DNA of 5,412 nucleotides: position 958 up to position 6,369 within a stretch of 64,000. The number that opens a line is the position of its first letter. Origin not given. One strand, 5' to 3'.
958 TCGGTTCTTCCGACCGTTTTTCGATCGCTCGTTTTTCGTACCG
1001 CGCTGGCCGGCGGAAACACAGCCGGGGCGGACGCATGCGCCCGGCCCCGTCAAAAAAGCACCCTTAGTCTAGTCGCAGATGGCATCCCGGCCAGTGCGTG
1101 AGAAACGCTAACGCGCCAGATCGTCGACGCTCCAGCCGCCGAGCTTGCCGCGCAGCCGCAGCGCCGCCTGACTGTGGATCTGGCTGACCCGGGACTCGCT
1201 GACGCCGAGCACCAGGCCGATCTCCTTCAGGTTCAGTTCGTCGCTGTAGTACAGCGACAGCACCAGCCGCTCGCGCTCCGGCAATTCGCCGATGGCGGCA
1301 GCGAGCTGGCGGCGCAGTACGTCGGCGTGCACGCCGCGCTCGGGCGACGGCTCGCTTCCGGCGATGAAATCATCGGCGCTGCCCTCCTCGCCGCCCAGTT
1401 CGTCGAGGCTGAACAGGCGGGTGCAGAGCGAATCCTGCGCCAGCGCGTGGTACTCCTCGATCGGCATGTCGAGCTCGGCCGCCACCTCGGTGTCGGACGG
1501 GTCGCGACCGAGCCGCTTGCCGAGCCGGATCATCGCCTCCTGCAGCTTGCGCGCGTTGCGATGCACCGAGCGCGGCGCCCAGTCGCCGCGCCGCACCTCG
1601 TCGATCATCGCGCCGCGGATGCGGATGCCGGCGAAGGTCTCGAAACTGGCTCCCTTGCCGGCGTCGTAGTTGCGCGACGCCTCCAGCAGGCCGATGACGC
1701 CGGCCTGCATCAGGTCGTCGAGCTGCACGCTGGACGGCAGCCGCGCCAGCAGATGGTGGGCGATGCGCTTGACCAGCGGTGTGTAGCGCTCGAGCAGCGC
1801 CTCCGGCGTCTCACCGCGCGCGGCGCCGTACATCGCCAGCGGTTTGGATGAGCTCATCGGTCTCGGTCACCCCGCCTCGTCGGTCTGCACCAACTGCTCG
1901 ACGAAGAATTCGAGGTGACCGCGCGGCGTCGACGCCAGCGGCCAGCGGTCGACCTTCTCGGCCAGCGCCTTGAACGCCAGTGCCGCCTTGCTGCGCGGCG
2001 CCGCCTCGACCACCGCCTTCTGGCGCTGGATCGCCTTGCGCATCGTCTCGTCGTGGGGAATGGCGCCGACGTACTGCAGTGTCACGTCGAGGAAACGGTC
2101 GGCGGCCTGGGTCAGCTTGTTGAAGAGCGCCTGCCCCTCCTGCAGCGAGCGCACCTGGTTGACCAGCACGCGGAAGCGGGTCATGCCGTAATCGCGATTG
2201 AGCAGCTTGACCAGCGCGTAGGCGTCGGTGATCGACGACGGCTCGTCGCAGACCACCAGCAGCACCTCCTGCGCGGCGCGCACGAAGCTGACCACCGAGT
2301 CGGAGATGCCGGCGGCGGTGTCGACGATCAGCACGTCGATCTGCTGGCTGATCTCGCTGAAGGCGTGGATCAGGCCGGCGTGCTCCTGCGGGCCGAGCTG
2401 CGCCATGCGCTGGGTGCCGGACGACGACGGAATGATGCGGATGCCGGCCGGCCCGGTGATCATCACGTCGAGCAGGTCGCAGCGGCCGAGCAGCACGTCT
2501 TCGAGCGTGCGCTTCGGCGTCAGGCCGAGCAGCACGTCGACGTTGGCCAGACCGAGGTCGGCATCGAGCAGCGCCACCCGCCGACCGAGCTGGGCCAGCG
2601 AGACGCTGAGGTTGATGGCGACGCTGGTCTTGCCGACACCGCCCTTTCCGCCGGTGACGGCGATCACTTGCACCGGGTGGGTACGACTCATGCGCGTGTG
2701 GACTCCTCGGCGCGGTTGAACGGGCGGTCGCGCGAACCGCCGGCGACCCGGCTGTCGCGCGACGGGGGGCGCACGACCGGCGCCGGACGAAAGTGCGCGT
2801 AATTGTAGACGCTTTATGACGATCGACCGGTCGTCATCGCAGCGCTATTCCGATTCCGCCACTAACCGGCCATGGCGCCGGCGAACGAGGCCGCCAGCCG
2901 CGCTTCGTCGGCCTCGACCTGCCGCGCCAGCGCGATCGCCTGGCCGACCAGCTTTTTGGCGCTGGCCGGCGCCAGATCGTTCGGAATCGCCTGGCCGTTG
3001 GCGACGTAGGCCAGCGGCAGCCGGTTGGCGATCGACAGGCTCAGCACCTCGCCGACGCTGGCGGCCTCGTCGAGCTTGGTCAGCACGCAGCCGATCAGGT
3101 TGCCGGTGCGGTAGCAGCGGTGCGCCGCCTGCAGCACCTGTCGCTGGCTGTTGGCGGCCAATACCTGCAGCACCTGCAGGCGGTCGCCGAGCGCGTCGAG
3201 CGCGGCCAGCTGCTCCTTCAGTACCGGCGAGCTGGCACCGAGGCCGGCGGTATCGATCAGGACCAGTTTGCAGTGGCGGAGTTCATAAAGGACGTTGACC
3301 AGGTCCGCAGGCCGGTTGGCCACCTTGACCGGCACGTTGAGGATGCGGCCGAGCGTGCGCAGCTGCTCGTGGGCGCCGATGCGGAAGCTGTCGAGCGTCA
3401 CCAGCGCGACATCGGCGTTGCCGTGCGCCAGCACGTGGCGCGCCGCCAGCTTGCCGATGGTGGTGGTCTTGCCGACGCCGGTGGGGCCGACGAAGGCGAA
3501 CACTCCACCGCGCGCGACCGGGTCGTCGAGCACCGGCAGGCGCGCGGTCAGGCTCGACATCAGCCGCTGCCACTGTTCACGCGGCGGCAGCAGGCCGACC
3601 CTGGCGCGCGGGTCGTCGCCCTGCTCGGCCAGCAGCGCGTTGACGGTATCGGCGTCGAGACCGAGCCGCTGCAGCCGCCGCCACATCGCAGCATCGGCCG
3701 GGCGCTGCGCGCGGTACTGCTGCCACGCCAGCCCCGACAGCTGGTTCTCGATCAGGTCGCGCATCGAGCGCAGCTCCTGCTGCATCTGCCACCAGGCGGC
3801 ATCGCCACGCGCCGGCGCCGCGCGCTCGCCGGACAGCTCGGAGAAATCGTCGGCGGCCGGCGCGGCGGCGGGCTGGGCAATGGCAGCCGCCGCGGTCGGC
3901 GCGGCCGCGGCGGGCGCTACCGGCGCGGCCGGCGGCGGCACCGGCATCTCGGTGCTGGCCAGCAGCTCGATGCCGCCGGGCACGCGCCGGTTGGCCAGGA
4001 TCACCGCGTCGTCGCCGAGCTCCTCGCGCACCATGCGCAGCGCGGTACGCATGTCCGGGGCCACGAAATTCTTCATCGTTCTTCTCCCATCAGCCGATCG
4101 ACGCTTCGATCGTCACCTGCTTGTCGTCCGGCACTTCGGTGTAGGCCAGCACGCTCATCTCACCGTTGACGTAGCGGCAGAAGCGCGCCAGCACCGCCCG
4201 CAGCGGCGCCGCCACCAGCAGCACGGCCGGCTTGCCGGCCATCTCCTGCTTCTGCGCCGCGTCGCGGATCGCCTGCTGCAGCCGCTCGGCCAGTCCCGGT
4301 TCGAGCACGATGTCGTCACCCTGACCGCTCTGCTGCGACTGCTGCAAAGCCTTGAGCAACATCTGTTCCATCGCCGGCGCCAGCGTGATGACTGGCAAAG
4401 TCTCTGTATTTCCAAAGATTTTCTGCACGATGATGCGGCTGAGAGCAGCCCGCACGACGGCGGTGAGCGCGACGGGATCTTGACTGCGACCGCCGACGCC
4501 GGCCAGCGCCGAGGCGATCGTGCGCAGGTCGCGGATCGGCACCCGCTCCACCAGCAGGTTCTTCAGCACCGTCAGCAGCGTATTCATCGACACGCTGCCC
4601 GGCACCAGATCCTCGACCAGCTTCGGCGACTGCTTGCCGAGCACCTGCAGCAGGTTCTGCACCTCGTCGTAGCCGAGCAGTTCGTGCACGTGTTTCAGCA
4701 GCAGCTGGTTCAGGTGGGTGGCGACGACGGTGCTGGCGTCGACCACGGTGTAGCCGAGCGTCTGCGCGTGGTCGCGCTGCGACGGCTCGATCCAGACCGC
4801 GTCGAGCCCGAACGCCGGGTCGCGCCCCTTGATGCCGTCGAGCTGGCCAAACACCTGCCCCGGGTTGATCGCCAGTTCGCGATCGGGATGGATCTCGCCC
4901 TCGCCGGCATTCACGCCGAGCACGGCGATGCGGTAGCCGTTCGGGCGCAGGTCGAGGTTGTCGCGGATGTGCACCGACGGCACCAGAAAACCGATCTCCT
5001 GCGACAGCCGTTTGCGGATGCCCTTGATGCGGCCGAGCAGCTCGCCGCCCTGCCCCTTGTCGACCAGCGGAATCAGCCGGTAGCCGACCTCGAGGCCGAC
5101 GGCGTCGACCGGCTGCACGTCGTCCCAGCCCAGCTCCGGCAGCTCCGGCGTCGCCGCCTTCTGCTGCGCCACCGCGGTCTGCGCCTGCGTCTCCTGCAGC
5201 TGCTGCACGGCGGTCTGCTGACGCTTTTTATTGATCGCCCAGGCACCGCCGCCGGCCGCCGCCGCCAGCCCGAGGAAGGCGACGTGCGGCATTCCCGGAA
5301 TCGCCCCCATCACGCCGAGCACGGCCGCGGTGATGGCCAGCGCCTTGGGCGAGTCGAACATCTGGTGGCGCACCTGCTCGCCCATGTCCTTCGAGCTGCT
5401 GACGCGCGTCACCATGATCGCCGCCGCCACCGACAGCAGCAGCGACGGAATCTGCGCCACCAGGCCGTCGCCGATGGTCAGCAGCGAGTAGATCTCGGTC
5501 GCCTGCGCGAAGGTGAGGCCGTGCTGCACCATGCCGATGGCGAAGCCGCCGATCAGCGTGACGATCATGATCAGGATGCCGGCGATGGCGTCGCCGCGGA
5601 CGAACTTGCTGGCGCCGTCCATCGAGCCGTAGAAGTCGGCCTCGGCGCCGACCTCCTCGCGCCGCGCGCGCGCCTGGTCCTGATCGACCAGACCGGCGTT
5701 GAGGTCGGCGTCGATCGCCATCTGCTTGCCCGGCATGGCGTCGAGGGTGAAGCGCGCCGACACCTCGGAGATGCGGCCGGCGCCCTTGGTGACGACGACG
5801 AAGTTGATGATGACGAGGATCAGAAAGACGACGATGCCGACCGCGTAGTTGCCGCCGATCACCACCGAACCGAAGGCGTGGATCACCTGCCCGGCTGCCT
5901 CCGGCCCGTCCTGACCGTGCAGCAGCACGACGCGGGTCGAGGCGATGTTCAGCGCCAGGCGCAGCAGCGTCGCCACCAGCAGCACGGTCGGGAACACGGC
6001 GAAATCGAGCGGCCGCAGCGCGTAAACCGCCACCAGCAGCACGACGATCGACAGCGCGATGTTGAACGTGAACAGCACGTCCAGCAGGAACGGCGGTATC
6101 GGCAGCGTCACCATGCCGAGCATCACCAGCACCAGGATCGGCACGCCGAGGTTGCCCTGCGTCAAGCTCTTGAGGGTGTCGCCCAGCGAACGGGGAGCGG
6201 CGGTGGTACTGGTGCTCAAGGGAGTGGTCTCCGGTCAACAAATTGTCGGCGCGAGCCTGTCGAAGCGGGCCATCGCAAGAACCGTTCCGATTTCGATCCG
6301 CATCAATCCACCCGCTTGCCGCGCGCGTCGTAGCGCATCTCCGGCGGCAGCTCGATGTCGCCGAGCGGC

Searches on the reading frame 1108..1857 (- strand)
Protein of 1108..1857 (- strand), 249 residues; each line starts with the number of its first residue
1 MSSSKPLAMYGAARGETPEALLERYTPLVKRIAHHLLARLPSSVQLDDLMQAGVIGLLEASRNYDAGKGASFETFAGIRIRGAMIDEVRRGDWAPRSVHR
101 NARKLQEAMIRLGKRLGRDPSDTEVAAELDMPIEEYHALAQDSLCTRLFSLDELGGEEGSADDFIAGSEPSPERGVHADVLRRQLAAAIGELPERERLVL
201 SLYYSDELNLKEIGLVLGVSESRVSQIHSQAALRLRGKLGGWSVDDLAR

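Call 48: search_protein_families(library=pfam, proteins=[window:1108-1857:-], max_evalue=0.0001)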
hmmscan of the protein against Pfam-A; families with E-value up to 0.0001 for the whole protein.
window:1108-1857:- (249 aa): 4 families
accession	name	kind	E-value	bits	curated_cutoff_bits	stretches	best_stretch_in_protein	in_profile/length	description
PF04542.20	Sigma70_r2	-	6e-18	64.8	24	1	21-93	1-70/71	Sigma-70 region 2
PF04545.22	Sigma70_r4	-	1.3e-17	63.4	24.1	1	188-236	1-49/50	Sigma-70, region 4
PF04539.22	Sigma70_r3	-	1.1e-13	51.5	25.3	1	102-174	3-76/78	Sigma-70 region 3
PF08281.18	Sigma70_r4_2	-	3.1e-08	33.6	25.7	1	183-232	2-51/54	Sigma-70, region 4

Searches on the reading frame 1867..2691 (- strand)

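Call 48: search_protein_families(library=pfam, proteins=[window:1867-2691:-], max_evalue=0.0001)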
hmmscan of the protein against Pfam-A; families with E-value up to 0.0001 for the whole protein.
window:1867-2691:- (274 aa): 7 families
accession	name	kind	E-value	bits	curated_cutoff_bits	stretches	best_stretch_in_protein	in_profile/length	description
PF10609.15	ParA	-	1.3e-20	74.3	27.1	1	8-247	4-245/246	NUBPL iron-transfer P-loop NTPase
PF01656.29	CbiA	-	4.8e-17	62.5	25.4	1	10-225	1-123/125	CobQ/CobB/MinD/ParA nucleotide binding domain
PF13614.12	AAA_31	-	8.8e-16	58.8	27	1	8-164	2-164/177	AAA domain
PF00142.24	Fer4_NifH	-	1.6e-11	44.7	25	1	11-261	4-258/271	4Fe-4S iron sulfur cluster binding proteins, NifH/frxC family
PF06564.18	CBP_BcsQ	-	1.1e-08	35.3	21.3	0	8-44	2-38/234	Cellulose biosynthesis protein BcsQ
PF09140.17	MipZ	-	2.1e-06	27.7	20.7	1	9-128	2-110/262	ATPase MipZ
PF02374.21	ArsA_ATPase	-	2.9e-06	27.2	24.3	1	12-45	5-38/305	Anion-transporting ATPase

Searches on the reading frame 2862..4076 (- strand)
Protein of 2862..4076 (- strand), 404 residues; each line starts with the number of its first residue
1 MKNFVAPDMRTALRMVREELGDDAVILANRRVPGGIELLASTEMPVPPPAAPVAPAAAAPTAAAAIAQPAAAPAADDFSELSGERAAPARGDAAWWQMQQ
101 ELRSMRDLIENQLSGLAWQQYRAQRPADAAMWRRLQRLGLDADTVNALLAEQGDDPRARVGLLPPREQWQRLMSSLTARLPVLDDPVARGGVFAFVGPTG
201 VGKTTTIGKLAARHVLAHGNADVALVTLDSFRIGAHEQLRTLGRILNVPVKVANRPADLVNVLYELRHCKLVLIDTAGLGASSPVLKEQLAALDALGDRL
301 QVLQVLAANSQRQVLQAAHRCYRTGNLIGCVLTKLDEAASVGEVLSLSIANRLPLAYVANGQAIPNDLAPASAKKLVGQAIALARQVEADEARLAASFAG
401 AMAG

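Call 48: search_protein_families(library=pfam, proteins=[window:2862-4076:-], max_evalue=0.0001)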
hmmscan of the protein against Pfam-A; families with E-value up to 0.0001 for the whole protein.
window:2862-4076:- (404 aa): 2 families
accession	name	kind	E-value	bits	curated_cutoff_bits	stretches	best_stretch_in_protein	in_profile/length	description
PF00448.28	SRP54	-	4.2e-38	131.4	22.7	1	192-379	3-193/196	SRP54-type protein, GTPase domain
PF13401.12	AAA_22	-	1.7e-05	25.5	27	1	190-278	5-94/130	AAA domain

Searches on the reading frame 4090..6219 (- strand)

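Call 48: search_protein_families(library=pfam, proteins=[window:4090-6219:-], max_evalue=0.0001)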
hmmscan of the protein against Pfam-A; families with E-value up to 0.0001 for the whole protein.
window:4090-6219:- (709 aa): 1 family
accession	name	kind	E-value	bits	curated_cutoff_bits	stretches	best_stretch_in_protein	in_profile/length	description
PF00771.25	FHIPEP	-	5.1e-265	881.5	29.1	1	34-700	2-656/657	FHIPEP family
